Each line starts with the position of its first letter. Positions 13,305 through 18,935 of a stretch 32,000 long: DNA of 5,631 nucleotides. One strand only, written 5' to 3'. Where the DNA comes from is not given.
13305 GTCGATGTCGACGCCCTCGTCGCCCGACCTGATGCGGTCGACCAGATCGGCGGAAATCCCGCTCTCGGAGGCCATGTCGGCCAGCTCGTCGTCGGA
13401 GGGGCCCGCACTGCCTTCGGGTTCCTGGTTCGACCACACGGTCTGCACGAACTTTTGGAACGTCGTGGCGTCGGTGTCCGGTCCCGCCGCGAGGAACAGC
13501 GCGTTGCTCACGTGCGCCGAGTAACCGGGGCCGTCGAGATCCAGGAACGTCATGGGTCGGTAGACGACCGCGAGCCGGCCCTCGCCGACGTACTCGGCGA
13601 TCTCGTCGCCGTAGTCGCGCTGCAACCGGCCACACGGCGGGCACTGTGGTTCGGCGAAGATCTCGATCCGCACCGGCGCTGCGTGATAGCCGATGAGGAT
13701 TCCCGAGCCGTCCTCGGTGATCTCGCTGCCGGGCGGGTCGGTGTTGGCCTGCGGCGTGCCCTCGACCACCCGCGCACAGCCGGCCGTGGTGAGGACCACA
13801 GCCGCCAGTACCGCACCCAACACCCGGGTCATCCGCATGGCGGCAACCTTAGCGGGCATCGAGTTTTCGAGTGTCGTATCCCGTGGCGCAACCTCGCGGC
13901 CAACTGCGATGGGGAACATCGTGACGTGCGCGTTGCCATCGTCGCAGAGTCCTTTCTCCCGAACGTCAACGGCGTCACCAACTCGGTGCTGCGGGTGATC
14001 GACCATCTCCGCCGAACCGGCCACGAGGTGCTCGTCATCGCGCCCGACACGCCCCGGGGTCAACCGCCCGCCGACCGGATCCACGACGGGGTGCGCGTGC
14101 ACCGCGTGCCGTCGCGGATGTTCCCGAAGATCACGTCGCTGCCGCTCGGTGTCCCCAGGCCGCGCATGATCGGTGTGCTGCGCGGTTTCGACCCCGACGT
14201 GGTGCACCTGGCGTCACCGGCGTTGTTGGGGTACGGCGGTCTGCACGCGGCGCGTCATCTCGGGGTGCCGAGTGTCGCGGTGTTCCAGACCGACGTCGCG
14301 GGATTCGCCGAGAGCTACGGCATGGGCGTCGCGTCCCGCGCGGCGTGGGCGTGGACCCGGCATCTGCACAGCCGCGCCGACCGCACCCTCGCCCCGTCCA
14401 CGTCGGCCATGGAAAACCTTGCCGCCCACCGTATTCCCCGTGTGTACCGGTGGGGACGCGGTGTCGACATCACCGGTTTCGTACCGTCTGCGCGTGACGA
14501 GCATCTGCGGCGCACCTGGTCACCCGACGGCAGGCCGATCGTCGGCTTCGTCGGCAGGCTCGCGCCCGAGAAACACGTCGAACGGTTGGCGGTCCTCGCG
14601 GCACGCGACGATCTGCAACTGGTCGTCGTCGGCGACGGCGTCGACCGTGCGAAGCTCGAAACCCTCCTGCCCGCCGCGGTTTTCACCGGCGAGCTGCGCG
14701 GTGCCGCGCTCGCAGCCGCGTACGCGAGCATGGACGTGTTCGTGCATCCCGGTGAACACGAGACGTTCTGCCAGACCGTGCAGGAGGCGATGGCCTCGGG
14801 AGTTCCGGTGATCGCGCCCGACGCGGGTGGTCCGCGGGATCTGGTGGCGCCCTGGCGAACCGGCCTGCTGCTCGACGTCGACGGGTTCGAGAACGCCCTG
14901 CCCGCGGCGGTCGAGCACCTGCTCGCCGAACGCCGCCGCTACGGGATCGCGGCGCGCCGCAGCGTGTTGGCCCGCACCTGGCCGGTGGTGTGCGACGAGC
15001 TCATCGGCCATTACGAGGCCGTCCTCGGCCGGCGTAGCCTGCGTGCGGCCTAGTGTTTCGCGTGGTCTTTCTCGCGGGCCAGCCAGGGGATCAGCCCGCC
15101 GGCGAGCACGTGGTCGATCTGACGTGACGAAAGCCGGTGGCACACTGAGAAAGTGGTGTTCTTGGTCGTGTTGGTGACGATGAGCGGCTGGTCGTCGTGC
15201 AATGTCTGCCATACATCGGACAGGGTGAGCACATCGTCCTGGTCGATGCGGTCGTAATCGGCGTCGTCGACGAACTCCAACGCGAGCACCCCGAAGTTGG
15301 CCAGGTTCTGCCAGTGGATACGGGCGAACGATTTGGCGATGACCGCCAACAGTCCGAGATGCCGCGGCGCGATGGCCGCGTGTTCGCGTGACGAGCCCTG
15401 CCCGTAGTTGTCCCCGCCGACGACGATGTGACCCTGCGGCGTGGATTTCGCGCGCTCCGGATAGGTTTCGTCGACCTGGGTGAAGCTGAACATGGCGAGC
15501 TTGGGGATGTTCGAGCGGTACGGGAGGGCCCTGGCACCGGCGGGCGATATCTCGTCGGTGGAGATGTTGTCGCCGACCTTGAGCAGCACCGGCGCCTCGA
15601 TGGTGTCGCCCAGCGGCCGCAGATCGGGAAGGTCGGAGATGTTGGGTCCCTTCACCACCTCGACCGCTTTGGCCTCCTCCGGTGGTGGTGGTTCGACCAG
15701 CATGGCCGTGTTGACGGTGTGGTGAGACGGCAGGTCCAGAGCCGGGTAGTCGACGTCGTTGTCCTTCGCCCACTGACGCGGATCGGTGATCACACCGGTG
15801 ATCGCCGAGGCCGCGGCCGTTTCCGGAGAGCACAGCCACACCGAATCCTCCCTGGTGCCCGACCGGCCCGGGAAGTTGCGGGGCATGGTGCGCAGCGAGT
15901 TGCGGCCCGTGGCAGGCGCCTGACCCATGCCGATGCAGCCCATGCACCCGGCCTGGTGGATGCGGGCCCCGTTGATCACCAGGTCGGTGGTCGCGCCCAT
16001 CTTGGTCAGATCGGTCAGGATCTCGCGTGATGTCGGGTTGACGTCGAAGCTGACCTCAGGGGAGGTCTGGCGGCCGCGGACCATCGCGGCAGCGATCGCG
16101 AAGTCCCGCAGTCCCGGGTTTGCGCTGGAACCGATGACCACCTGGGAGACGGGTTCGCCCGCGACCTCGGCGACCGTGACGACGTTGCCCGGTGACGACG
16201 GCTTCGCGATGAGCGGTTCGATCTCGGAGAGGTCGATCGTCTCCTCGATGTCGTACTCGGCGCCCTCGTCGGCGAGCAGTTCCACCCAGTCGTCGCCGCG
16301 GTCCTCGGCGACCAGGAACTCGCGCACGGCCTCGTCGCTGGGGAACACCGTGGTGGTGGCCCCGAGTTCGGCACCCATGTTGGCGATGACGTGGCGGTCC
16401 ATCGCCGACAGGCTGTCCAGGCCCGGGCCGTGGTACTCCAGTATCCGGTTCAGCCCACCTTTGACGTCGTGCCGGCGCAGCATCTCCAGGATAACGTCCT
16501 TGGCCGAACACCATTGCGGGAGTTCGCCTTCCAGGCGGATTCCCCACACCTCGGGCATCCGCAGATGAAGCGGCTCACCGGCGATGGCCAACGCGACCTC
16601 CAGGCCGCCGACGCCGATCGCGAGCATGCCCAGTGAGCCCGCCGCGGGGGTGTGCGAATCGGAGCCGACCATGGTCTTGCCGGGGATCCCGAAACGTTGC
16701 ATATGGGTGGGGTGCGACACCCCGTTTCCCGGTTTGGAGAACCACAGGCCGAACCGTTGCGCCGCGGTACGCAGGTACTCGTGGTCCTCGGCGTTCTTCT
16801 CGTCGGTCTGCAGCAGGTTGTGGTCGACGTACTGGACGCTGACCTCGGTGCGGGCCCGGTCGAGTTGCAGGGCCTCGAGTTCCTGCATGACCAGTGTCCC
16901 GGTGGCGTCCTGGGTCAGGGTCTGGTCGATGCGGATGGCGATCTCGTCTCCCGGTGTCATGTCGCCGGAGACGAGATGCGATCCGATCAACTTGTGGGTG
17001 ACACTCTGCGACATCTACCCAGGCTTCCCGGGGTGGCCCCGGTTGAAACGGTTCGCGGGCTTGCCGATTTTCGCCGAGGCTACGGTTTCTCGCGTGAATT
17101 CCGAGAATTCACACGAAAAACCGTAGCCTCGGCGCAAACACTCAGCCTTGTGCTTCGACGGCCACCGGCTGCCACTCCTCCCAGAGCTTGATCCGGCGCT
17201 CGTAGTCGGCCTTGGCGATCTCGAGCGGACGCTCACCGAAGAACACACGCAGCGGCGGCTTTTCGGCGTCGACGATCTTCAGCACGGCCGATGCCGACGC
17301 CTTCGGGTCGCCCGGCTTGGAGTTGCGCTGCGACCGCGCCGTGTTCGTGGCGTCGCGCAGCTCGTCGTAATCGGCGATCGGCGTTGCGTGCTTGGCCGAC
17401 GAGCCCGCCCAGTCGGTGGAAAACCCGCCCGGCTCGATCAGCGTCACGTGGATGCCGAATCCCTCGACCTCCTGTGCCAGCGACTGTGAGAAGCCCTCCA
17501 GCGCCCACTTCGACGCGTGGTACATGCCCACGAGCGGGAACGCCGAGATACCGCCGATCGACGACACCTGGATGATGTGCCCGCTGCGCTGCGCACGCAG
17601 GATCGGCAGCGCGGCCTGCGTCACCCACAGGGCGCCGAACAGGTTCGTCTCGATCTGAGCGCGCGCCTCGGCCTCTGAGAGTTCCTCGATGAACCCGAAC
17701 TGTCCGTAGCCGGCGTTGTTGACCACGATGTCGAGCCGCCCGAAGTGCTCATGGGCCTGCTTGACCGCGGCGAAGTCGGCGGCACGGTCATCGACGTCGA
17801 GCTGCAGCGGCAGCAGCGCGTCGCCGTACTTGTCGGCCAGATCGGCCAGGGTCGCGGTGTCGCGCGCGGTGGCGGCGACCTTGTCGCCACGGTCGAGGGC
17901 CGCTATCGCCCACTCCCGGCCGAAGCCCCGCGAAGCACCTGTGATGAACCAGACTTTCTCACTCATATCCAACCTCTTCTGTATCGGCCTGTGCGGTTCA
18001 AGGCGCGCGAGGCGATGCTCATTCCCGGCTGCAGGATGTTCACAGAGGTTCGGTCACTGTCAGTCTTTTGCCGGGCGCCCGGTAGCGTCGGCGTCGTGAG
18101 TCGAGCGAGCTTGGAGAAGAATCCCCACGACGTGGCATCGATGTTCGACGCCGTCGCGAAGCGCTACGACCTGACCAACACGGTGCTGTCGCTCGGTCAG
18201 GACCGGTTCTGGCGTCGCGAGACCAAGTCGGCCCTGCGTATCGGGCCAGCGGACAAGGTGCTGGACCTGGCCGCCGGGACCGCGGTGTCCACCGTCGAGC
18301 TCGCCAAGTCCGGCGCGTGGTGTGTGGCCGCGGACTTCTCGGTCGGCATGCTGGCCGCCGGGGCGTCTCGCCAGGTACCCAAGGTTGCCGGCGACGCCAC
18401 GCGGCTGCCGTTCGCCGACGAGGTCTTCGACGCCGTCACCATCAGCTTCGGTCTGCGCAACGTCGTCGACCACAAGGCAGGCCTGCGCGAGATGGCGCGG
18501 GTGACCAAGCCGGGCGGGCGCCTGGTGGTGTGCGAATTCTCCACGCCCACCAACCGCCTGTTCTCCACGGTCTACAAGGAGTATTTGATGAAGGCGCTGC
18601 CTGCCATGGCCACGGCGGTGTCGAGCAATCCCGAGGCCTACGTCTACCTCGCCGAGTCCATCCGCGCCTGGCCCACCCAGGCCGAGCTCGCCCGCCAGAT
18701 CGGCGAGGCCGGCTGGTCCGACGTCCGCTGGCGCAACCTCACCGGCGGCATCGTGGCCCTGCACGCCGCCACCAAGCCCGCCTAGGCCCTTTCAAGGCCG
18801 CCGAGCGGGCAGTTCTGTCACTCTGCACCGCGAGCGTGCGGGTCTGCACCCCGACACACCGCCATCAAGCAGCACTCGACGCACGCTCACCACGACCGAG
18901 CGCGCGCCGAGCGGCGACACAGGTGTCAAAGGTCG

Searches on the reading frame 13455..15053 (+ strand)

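Call 68: search_protein_families(library=pfam, max_evalue=0.00001, proteins=[window:13455-15053:+])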
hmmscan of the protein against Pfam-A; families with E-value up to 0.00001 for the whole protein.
window:13455-15053:+ (532 aa): 4 families
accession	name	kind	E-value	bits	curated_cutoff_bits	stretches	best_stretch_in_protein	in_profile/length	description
PF13439.12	Glyco_transf_4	-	3.4e-27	96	28.5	1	171-339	1-168/170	Glycosyltransferase Family 4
PF00534.26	Glycos_transf_1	-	1.6e-24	86.8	26.4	1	349-494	4-163/172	Glycosyl transferases group 1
PF13579.12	Glyco_trans_4_4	-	1.5e-22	81.1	29.7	1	172-329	1-149/158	Glycosyl transferase 4-like domain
PF13692.12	Glyco_trans_1_4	-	2e-22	80.4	27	1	360-491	1-141/142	Glycosyl transferases group 1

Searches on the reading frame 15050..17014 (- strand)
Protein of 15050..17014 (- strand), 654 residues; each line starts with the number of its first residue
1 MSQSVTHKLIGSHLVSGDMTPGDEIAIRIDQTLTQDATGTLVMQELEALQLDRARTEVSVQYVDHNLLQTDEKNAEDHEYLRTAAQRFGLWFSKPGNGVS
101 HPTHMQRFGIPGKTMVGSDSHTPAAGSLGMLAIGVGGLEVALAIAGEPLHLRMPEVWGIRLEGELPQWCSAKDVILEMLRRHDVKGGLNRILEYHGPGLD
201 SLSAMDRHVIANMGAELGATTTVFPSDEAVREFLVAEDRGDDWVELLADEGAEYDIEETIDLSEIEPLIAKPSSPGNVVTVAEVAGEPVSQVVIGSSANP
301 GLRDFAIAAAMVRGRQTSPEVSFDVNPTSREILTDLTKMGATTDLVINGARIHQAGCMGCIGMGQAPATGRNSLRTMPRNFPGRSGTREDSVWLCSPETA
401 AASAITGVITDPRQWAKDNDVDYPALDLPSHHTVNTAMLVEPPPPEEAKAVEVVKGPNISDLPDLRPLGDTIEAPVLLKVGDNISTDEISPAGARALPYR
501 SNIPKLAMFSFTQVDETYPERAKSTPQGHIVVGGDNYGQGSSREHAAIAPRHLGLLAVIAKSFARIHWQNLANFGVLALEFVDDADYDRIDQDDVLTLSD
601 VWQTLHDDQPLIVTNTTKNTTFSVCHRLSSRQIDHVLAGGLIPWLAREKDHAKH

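Call 3: search_protein_families(library=pfam, proteins=[window:15050-17014:-])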
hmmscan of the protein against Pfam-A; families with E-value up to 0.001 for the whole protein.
window:15050-17014:- (654 aa): 2 families
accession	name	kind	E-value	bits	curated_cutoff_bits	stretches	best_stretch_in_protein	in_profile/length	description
PF00330.25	Aconitase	-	1.7e-90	304.6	28.7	2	10-285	4-307/463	Aconitase family (aconitate hydratase)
PF00694.25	Aconitase_C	-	1.2e-21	77.9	22.8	1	521-582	68-129/131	Aconitase C-terminal domain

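Call 4: search_protein_families(library=ncbifam, proteins=[window:15050-17014:-])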
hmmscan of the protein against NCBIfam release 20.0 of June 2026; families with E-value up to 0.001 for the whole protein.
window:15050-17014:- (654 aa): 26 families (the best 25 are shown)
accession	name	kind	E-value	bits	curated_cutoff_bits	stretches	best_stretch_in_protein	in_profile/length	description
NF005558.0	PRK07229.1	equivalog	4.9e-286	950.5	612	1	1-649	1-645/647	aconitate hydratase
TIGR01342.1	acon_putative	hypoth_equivalog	4.9e-242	804.8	719.15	1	5-645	2-645/655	putative aconitate hydratase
TIGR01340.1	aconitase_mito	equivalog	9.3e-97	325.1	825.35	1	64-641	100-741/745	aconitate hydratase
NF001614.1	PRK00402.1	subfamily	7.5e-94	314.7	385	1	4-413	2-415/415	aconitase/3-isopropylmalate dehydratase large subunit family protein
TIGR02086.1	IPMI_arch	subfamily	3.7e-87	292.7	410.15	1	4-414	2-411/411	3-isopropylmalate dehydratase/homoaconitate hydratase family large subunit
TIGR01343.1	hacA_fam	subfamily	1.5e-84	283.9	385.7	1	5-413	2-412/412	homoaconitate hydratase family protein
NF008503.0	PRK11413.1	equivalog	1.9e-69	234.4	641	3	3-285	35-315/753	hydratase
TIGR02083.1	LEU2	equivalog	4.8e-66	223.4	610.65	1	5-414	3-418/419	3-isopropylmalate dehydratase large subunit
NF009520.0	PRK12881.1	subfamily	2.3e-61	207.6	905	2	64-285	142-389/893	aconitate hydratase AcnA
NF006757.0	PRK09277.1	subfamily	2.8e-61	207.3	686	2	65-286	145-390/888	aconitate hydratase AcnA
NF040615.1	HacA_Meth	equivalog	1.1e-59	202.2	550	1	12-411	9-417/419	homoaconitase large subunit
NF009116.0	PRK12466.1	subfamily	4.2e-59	200.4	531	2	3-284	5-306/472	3-isopropylmalate dehydratase large subunit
NF004016.0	PRK05478.1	subfamily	7.7e-57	192.9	510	2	2-284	3-304/468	3-isopropylmalate dehydratase large subunit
TIGR01341.1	aconitase_1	equivalog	1.2e-55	188.7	945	2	113-292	189-380/876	aconitate hydratase AcnA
TIGR00139.1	h_aconitase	equivalog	3.7e-47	161.1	529.9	3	20-234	23-240/709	homoaconitase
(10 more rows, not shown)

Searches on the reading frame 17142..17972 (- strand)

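Call 3: search_protein_families(library=pfam, proteins=[window:17142-17972:-])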
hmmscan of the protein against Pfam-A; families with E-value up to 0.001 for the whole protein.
window:17142-17972:- (276 aa): 4 families
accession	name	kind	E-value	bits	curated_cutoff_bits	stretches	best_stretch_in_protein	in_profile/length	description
PF00106.31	adh_short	-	2.7e-49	167.7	26.6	1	6-193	1-191/195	short chain dehydrogenase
PF13561.12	adh_short_C2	-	3.6e-35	122.1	27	1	12-197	1-188/236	Enoyl-(Acyl carrier protein) reductase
PF08659.16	KR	-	9.6e-09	35.8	22.6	1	9-167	4-165/180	KR domain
PF08643.16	DUF1776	-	5.9e-05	23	25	1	68-186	80-201/294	Fungal family of unknown function (DUF1776)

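Call 4: search_protein_families(library=ncbifam, proteins=[window:17142-17972:-])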
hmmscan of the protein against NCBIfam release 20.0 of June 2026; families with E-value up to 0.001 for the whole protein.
window:17142-17972:- (276 aa): 219 families (the best 25 are shown)
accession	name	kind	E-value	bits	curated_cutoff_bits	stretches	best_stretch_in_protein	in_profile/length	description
NF006114.0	PRK08263.1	subfamily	3.9e-141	469.2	290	1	3-276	1-273/280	short chain dehydrogenase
NF004824.0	PRK06180.1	subfamily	1.1e-91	306.9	298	1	3-274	2-275/279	oxidoreductase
NF005065.0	PRK06482.1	equivalog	2.8e-79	266.4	291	1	6-272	3-270/276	SDR family oxidoreductase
NF004826.0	PRK06182.1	subfamily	1.6e-59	201.5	305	1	3-247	2-248/274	oxidoreductase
NF005372.1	PRK06914.1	subfamily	6.8e-57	192.8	320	1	5-246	2-251/279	SDR family oxidoreductase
NF004823.0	PRK06179.1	subfamily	1.8e-51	175.2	310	1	3-246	3-241/271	oxidoreductase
NF049977.1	KDhSphingRedKdsR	equivalog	1.1e-50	172.5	400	1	4-247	2-241/267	3-ketodihydrosphingosine reductase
NF005594.0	PRK07326.1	equivalog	6.5e-44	150.2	271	1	2-195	3-197/237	SDR family oxidoreductase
NF005495.0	PRK07109.1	subfamily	2.6e-41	142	264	1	3-188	6-196/334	SDR family oxidoreductase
NF004825.0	PRK06181.1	equivalog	1.4e-40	139.3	215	1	2-188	3-192/268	SDR family oxidoreductase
NF005559.1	PRK07231.1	subfamily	4.1e-40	137.8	215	1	3-222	2-220/249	glucose 1-dehydrogenase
NF006776.0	PRK09291.1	equivalog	4.6e-40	137.8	265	1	8-256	5-248/257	SDR family oxidoreductase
NF004649.0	PRK05993.1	equivalog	1.2e-39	136.3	387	1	5-206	4-203/277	SDR family oxidoreductase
NF005878.0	PRK07825.1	subfamily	6.7e-39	133.9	287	1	2-208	6-212/278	short chain dehydrogenase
NF005806.0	PRK07666.1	equivalog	1.2e-37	129.5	286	1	2-190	4-195/239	3-ketoacyl-ACP reductase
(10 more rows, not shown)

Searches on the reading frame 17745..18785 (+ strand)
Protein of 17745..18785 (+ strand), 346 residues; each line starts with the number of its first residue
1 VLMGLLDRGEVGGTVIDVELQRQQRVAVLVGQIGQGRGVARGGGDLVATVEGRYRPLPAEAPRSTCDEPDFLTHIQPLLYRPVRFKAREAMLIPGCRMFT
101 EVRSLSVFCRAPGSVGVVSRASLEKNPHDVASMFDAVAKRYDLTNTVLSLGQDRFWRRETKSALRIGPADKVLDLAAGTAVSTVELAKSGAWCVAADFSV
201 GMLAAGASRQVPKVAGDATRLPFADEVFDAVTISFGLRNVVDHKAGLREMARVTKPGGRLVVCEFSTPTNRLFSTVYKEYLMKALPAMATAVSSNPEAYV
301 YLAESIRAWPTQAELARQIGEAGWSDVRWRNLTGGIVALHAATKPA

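Call 3: search_protein_families(library=pfam, proteins=[window:17745-18785:+])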
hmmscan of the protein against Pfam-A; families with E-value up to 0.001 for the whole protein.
window:17745-18785:+ (346 aa): 6 families
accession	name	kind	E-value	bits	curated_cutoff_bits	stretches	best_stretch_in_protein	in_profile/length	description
PF01209.24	Ubie_methyltran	-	4.4e-57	193.5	20.1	1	128-344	7-233/233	ubiE/COQ5 methyltransferase family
PF08241.18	Methyltransf_11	-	1.4e-17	64.5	21.2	1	173-262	1-95/95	Methyltransferase domain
PF13649.12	Methyltransf_25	-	1.2e-14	55.2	27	1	172-258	1-97/97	Methyltransferase domain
PF13847.12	Methyltransf_31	-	7.3e-10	39.1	27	1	168-296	3-126/145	Methyltransferase domain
PF13489.12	Methyltransf_23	-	2.8e-06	27.6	27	1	154-287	7-124/164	Methyltransferase domain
PF08242.18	Methyltransf_12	-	4.6e-06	27.7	30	1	173-260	1-98/98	Methyltransferase domain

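Call 4: search_protein_families(library=ncbifam, proteins=[window:17745-18785:+])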
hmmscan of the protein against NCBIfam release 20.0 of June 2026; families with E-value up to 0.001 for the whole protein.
window:17745-18785:+ (346 aa): 27 families (the best 25 are shown)
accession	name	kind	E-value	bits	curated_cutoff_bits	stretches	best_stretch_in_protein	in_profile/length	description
NF001241.0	PRK00216.1-2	equivalog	3.2e-126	419.6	327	1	119-345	2-230/231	demethylmenaquinone methyltransferase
TIGR01934.1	MenG_MenH_UbiE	subfamily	4.2e-73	245.3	158.35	1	130-344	1-223/223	ubiquinone/menaquinone biosynthesis methyltransferase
NF001244.0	PRK00216.1-5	equivalog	6.8e-60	202.3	216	1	125-344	5-235/236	bifunctional demethylmenaquinone methyltransferase/2-methoxy-6-polyprenyl-1,4-benzoquinol methylase UbiE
NF052510.1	methyltran_MpqE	exception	1.8e-57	194.4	335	1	128-344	6-234/234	methyl-plastoquinone biosynthesis methyltransferase MpqE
NF001240.0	PRK00216.1-1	equivalog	1.2e-56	191.5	378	1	125-344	20-250/251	bifunctional demethylmenaquinone methyltransferase/2-methoxy-6-polyprenyl-1,4-benzoquinol methylase UbiE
NF001242.0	PRK00216.1-3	equivalog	7e-56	189.5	351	1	129-343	29-256/258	bifunctional demethylmenaquinone methyltransferase/2-methoxy-6-polyprenyl-1,4-benzoquinol methylase UbiE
NF001243.0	PRK00216.1-4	equivalog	6.8e-45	153.3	235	1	128-345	7-234/237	demethylmenaquinone methyltransferase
TIGR02752.1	MenG_heptapren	equivalog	8.4e-43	146.5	419.85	1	129-343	6-230/231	demethylmenaquinone methyltransferase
NF004452.0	PRK05785.1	equivalog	8.4e-20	71.2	207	1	123-314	4-195/228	hypothetical protein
NF045667.1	MTase_DVU1556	equivalog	1.4e-14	54.1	155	1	162-270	16-127/213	DVU_1556 family methyltransferase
NF043040.1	corrin_prot_MT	hypoth_equivalog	1e-13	51.2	180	1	134-278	8-163/216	corrinoid protein-associated methyltransferase CpaM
NF047649.1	MTase_UXPK_star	exception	7.9e-10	38.2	460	1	165-264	74-183/283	methyltransferase/UXPK-star double selenoprotein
TIGR02072.1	BioC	equivalog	8.8e-10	38.8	184.95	1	170-269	36-139/244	malonyl-ACP O-methyltransferase BioC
NF041537.1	ArsM_AhpD_UU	exception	2.7e-09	36.3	510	1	165-264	73-182/345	arsenite methyltransferase/AhpD domain selenoprotein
NF007610.0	PRK10258.1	equivalog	2.4e-08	33.6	342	1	130-262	9-138/251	malonyl-ACP O-methyltransferase BioC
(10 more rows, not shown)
